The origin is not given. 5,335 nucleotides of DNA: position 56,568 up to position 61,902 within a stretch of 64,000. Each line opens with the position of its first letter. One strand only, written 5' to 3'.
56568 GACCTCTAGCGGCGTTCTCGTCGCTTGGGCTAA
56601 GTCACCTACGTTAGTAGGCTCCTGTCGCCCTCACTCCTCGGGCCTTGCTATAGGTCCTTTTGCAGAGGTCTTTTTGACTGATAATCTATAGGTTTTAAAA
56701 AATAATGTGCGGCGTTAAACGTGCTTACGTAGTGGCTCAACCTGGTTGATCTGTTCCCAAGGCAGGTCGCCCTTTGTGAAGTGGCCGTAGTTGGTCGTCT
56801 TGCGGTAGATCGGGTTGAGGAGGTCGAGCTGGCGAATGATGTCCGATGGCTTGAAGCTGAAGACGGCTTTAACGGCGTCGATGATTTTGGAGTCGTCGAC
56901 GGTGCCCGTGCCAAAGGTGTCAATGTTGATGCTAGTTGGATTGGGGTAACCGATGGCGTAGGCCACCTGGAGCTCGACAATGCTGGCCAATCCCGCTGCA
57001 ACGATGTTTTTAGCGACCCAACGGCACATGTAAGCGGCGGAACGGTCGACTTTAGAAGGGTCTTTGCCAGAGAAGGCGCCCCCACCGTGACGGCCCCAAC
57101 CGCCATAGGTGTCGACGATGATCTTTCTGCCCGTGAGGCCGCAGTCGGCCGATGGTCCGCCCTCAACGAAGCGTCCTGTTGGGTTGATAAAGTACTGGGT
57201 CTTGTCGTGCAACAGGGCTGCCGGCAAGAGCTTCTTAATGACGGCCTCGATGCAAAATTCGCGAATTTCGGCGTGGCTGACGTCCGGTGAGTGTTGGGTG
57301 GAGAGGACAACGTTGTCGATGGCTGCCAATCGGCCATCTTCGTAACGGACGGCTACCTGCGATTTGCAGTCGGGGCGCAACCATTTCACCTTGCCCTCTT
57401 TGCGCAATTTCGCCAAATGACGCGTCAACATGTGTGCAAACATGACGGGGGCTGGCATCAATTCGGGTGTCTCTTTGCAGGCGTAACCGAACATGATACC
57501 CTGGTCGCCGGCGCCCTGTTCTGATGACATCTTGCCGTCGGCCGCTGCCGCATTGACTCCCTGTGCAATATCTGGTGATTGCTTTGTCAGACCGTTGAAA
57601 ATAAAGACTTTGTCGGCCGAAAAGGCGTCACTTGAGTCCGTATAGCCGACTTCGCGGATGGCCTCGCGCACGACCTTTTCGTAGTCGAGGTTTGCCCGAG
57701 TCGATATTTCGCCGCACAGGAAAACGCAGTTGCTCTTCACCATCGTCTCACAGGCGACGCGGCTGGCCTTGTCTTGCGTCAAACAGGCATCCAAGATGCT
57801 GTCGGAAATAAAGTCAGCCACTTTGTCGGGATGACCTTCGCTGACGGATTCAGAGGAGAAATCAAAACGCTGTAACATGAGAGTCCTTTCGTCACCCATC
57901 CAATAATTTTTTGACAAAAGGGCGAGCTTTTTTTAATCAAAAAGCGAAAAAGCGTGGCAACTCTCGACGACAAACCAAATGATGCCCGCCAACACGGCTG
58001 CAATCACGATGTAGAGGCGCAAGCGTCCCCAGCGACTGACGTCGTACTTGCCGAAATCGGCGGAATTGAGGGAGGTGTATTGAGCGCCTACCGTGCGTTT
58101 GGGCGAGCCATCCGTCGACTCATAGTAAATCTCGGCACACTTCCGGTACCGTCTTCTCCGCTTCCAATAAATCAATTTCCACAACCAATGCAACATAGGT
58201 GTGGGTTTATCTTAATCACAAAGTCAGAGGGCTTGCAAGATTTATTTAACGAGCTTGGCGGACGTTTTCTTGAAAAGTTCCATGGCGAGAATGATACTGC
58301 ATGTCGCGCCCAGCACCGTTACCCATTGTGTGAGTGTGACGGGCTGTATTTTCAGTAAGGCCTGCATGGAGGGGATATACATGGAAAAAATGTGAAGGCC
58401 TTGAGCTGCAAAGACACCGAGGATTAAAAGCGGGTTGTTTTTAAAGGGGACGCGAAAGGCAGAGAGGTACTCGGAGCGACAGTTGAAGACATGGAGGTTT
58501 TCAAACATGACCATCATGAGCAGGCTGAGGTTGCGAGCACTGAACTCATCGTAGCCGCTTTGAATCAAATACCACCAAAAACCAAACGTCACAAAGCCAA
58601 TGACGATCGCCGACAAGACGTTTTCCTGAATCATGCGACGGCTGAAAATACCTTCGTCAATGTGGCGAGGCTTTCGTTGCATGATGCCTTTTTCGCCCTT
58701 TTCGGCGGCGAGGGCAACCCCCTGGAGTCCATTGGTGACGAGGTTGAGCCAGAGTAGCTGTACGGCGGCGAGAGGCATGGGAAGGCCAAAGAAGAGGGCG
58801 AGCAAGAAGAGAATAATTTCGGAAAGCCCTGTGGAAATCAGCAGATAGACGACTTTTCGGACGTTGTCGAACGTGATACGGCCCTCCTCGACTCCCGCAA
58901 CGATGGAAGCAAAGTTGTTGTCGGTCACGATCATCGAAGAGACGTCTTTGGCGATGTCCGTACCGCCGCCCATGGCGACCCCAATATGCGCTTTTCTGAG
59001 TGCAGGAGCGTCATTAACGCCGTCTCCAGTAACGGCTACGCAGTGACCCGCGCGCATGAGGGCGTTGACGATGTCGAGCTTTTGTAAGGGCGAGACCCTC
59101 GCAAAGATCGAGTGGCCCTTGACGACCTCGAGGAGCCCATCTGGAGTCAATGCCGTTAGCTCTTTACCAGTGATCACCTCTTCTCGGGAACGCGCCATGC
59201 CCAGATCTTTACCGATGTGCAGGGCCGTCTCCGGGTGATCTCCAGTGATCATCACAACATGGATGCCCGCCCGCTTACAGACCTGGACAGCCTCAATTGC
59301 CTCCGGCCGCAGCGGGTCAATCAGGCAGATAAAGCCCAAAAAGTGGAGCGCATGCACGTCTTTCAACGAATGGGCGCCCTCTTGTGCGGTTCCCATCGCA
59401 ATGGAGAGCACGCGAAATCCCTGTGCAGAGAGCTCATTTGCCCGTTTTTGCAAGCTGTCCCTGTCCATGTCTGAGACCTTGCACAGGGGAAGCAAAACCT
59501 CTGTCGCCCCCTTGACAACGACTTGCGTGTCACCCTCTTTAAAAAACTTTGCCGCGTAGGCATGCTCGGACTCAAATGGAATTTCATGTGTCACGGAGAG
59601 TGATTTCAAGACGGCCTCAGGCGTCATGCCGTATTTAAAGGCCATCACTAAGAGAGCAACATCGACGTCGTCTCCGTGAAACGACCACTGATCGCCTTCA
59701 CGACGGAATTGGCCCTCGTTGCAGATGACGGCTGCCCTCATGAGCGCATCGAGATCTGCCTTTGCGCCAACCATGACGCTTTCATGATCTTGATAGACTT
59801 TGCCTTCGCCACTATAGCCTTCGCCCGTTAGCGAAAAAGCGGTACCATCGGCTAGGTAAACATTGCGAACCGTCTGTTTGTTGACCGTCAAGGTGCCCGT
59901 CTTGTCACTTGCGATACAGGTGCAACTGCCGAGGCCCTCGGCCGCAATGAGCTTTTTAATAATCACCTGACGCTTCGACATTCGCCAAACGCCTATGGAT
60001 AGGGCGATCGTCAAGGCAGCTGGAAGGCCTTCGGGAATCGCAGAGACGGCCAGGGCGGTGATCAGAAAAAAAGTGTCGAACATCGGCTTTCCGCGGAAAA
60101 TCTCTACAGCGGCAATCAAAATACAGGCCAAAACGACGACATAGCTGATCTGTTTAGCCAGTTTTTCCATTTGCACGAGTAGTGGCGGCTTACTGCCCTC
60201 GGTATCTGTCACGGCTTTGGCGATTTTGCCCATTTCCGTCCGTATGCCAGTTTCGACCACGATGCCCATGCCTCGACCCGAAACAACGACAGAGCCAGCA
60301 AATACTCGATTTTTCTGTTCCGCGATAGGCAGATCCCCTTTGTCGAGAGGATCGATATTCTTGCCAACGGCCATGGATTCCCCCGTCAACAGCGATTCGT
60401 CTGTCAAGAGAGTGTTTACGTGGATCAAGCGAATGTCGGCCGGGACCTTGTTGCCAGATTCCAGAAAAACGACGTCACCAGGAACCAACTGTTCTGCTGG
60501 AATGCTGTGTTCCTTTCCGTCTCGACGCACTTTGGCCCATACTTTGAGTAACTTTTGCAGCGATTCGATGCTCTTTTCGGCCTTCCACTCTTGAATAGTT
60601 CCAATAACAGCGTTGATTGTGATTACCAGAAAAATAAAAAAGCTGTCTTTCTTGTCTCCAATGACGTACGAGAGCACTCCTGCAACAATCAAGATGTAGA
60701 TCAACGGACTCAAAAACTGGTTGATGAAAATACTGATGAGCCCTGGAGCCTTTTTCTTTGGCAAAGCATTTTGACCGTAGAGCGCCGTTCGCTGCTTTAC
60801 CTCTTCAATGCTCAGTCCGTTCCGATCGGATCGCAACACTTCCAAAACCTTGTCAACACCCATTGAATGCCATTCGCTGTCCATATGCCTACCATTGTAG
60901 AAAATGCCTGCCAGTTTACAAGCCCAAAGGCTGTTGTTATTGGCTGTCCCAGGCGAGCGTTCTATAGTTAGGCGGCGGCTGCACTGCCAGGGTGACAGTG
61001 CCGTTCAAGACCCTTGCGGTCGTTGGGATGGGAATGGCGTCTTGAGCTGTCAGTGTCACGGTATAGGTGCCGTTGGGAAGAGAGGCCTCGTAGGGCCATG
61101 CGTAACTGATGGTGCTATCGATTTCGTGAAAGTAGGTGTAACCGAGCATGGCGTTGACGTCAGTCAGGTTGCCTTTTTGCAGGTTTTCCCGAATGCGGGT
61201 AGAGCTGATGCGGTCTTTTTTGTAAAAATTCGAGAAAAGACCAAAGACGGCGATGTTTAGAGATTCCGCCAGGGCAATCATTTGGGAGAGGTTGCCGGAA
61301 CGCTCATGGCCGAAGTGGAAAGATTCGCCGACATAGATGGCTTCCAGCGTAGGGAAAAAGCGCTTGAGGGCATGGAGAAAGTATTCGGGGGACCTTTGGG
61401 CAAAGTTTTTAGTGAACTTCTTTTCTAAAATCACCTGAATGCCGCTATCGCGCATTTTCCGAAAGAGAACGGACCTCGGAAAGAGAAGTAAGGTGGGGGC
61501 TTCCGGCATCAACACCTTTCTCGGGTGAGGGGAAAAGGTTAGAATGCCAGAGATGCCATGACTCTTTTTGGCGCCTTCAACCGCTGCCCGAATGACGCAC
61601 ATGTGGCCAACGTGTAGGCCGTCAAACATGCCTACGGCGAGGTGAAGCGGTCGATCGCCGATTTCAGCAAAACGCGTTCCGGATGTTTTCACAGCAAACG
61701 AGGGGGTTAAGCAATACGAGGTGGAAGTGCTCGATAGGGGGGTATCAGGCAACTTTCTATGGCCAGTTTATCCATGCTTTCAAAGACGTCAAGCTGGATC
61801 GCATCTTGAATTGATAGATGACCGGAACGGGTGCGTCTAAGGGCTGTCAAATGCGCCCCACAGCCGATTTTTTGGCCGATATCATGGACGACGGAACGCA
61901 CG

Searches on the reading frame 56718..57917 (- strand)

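Call 48: search_protein_families(library=pfam, proteins=[window:56718-57917:-], max_evalue=0.0001)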
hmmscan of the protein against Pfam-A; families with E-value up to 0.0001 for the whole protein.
window:56718-57917:- (400 aa): 3 families
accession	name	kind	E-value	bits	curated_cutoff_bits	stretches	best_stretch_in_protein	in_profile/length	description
PF02773.21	S-AdoMet_synt_C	-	3.3e-64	215.4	25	1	253-389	2-138/138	S-adenosylmethionine synthetase, C-terminal domain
PF02772.21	S-AdoMet_synt_M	-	4.4e-47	159.6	29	1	133-250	1-120/120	S-adenosylmethionine synthetase, central domain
PF00438.25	S-AdoMet_synt_N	-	8.2e-38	129.4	33.1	1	19-115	3-99/99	S-adenosylmethionine synthetase, N-terminal domain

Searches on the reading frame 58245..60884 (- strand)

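Call 48: search_protein_families(library=pfam, proteins=[window:58245-60884:-], max_evalue=0.0001)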
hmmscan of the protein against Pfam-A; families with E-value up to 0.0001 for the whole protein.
window:58245-60884:- (880 aa): 7 families
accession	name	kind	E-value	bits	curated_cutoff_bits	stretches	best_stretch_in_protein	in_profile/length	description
PF00122.25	E1-E2_ATPase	-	7.3e-52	176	28.1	1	113-305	3-181/181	E1-E2 ATPase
PF00689.26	Cation_ATPase_C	-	8.4e-44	149.9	27.3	1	702-873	1-174/175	Cation transporting ATPase, C-terminus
PF00690.31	Cation_ATPase_N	-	3.4e-19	68.7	20.4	1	5-72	1-69/69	Cation transporter/ATPase, N-terminus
PF00702.32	Hydrolase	-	2.1e-18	67.9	26.4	1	323-633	3-191/191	haloacid dehalogenase-like hydrolase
PF13246.12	Cation_ATPase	-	1.3e-11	44.8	21.7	1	387-469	2-89/91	Cation transport ATPase (P-type)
PF08282.18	Hydrolase_3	-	1.3e-07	32.1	20.9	1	615-661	205-251/255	haloacid dehalogenase-like hydrolase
PF12710.13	HAD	-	3.8e-05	24.6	27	1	525-630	86-189/189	haloacid dehalogenase-like hydrolase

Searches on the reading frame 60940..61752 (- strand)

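Call 48: search_protein_families(library=pfam, proteins=[window:60940-61752:-], max_evalue=0.0001)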
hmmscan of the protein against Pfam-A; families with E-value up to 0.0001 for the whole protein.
window:60940-61752:- (271 aa): 1 family
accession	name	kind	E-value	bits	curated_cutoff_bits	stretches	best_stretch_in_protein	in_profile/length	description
PF06574.18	FAD_syn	-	8.1e-31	107.4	27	1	35-186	7-158/158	FAD synthetase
